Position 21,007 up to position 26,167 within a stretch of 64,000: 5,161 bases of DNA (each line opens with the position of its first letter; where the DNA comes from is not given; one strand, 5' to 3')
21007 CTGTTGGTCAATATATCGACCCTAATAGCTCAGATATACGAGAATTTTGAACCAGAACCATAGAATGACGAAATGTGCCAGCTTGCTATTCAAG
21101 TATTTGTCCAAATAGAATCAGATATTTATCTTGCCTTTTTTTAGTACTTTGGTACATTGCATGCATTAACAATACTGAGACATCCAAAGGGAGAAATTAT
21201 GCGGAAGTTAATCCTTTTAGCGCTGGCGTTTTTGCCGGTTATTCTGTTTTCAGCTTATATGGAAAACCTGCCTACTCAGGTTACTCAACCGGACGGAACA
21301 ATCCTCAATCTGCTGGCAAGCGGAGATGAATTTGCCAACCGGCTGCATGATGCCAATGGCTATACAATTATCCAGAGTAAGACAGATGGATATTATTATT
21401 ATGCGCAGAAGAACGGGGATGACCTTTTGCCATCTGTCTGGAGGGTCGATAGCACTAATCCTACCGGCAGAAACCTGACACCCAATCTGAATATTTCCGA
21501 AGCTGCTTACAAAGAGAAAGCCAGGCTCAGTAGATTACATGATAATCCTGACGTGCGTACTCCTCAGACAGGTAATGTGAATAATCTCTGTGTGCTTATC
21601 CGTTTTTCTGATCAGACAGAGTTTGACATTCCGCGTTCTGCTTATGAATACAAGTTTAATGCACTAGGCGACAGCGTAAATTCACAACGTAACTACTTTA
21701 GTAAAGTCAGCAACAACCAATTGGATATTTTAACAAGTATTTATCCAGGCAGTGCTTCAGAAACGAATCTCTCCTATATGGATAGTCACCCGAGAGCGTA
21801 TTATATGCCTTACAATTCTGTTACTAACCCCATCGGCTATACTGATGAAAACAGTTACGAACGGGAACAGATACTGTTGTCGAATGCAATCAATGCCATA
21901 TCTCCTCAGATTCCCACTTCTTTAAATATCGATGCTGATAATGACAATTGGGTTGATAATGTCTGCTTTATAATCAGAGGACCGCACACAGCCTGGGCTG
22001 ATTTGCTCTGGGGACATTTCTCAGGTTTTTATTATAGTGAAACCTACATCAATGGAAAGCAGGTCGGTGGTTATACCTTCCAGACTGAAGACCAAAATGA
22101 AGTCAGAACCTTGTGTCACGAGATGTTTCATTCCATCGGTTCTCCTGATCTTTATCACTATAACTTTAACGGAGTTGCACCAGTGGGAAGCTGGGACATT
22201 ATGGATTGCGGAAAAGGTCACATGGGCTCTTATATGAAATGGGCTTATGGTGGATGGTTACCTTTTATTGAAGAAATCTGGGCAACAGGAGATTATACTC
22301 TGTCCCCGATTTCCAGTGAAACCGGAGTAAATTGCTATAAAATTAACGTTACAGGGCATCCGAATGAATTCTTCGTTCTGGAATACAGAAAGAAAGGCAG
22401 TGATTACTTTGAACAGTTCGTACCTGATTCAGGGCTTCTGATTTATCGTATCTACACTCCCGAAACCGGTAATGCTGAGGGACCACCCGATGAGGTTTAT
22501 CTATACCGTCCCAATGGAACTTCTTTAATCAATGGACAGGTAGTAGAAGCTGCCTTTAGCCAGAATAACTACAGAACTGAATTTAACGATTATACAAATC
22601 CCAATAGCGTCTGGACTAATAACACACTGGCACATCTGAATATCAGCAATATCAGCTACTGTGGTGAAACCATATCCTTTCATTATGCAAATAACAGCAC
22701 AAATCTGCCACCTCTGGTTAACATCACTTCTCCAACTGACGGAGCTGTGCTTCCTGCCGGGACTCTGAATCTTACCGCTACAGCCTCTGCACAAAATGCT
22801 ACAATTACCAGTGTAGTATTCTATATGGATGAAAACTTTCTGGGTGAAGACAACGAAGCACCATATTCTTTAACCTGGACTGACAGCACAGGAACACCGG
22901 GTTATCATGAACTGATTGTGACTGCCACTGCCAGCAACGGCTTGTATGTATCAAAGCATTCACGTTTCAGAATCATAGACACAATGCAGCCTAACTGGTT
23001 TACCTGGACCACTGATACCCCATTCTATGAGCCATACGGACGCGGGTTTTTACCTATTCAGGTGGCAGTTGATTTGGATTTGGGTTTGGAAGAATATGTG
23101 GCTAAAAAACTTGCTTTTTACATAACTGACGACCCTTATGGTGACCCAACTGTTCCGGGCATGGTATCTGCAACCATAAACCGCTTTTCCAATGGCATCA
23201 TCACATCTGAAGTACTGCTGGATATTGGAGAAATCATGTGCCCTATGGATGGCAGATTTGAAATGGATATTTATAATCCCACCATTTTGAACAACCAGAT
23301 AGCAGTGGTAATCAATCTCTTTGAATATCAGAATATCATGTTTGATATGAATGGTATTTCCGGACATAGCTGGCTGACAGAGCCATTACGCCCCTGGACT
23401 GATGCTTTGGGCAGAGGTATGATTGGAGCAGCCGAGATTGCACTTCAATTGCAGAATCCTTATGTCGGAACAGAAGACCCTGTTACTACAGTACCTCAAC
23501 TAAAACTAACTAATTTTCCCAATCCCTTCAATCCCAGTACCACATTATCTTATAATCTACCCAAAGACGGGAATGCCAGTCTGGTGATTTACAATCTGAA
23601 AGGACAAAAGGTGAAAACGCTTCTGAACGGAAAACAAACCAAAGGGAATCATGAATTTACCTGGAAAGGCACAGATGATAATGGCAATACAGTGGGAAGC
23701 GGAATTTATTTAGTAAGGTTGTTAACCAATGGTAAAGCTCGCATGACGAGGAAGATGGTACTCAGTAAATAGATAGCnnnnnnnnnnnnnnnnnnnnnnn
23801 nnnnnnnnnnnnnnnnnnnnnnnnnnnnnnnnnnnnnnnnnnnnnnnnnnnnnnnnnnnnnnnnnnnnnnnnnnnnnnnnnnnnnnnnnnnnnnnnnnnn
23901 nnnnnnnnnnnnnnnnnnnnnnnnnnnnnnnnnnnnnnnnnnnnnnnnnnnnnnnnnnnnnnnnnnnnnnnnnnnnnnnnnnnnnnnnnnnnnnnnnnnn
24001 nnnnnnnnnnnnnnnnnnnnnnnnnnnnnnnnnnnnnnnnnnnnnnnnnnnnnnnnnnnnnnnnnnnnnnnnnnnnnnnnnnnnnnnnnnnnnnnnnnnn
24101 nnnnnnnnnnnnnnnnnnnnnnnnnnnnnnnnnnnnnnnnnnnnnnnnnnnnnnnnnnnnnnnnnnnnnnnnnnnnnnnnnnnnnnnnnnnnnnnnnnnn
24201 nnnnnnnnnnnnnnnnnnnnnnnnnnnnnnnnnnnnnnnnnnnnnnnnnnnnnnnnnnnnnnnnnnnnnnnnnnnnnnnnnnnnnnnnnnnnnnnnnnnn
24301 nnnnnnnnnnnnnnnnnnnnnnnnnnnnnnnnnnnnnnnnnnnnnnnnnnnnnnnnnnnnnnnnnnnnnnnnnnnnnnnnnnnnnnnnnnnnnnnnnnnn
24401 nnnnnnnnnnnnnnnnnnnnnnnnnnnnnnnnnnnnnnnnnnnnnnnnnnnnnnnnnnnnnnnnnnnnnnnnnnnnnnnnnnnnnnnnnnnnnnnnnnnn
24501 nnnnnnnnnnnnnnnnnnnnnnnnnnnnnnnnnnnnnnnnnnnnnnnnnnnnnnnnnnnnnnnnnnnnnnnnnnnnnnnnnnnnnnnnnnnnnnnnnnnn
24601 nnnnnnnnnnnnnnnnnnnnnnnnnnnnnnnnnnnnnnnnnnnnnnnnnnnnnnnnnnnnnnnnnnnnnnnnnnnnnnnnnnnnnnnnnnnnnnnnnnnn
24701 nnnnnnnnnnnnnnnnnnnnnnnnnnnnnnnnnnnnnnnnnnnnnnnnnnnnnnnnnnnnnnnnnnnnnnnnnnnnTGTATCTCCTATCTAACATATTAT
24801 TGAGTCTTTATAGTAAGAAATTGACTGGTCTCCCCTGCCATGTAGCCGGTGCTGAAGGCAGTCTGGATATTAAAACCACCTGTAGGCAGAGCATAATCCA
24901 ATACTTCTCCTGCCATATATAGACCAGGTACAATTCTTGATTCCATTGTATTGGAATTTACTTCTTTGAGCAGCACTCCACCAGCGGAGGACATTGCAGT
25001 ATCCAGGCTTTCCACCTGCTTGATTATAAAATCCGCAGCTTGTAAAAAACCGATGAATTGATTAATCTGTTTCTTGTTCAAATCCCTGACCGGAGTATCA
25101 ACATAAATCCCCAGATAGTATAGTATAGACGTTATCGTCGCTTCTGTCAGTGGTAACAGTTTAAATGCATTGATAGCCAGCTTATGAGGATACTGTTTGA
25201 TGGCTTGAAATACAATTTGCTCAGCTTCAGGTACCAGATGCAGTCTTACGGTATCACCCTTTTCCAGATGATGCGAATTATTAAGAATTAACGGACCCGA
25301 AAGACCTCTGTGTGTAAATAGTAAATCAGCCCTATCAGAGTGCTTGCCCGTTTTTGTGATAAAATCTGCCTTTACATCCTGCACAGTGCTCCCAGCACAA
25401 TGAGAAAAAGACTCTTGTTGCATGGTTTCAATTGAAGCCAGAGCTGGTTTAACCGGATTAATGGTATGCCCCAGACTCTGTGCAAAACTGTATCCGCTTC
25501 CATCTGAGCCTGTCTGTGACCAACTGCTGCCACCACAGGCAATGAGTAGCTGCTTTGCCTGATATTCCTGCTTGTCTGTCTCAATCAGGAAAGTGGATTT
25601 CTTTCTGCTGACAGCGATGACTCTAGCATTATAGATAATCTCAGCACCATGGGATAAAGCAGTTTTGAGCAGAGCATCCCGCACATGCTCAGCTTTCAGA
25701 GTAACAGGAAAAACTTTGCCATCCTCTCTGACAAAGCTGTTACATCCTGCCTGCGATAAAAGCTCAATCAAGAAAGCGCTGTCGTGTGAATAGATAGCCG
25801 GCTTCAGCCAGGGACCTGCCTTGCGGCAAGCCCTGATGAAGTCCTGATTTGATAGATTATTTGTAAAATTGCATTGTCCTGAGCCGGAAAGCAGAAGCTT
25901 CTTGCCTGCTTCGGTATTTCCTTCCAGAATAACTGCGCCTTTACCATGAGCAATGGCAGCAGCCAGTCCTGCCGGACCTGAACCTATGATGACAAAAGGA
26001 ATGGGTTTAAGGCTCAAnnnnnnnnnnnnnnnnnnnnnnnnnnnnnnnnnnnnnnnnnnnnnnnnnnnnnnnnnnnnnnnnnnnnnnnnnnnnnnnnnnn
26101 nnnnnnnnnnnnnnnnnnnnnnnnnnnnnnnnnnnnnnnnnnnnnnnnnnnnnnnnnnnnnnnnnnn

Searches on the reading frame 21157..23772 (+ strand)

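Call 62: search_protein_families(library=padloc, proteins=[window:21157-23772:+], max_evalue=0.001)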
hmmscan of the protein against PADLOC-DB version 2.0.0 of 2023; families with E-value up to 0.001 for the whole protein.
window:21157-23772:+ (871 aa): 0 families

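Call 63: search_protein_families(library=pfam, proteins=[window:21157-23772:+], max_evalue=0.001)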
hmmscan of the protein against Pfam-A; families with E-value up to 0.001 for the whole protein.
window:21157-23772:+ (871 aa): 3 families
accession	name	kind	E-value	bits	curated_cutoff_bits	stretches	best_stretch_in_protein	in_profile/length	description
PF17957.7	Big_7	-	8.9e-17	61.9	24.1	1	519-586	1-68/70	Bacterial Ig domain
PF13860.13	FlgD_ig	-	9.4e-13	48.4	27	1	796-854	13-72/79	FlgD Ig-like domain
PF18962.6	Por_Secre_tail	-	8.4e-06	26.4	27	1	787-868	2-74/75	Secretion system C-terminal sorting domain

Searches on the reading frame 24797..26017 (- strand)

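Call 12: search_protein_families(library=pfam, proteins=[window:24797-26017:-], max_evalue=0.001)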
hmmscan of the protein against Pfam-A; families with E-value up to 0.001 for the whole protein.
window:24797-26017:- (406 aa): 6 families
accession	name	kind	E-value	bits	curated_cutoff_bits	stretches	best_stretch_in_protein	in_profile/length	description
PF03486.20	HI0933_like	-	1.6e-69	234.5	50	1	8-396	3-243/244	HI0933-like protein Rossmann domain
PF22780.1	HI0933_like_1st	-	4.3e-20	72.6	27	1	191-342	2-164/165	HI0933-like protein barrel and H2TH domain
PF13738.12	Pyr_redox_3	-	3.4e-09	36.8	30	1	122-162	93-133/305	Pyridine nucleotide-disulphide oxidoreductase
PF07992.20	Pyr_redox_2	-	6.3e-08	32.8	26.1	1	9-173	4-118/291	Pyridine nucleotide-disulphide oxidoreductase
PF01266.30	DAO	-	1.4e-05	25.2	27.9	0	114-199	153-234/353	FAD dependent oxidoreductase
PF00890.30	FAD_binding_2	-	4.1e-05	23.4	20.4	0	9-54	3-51/414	FAD binding domain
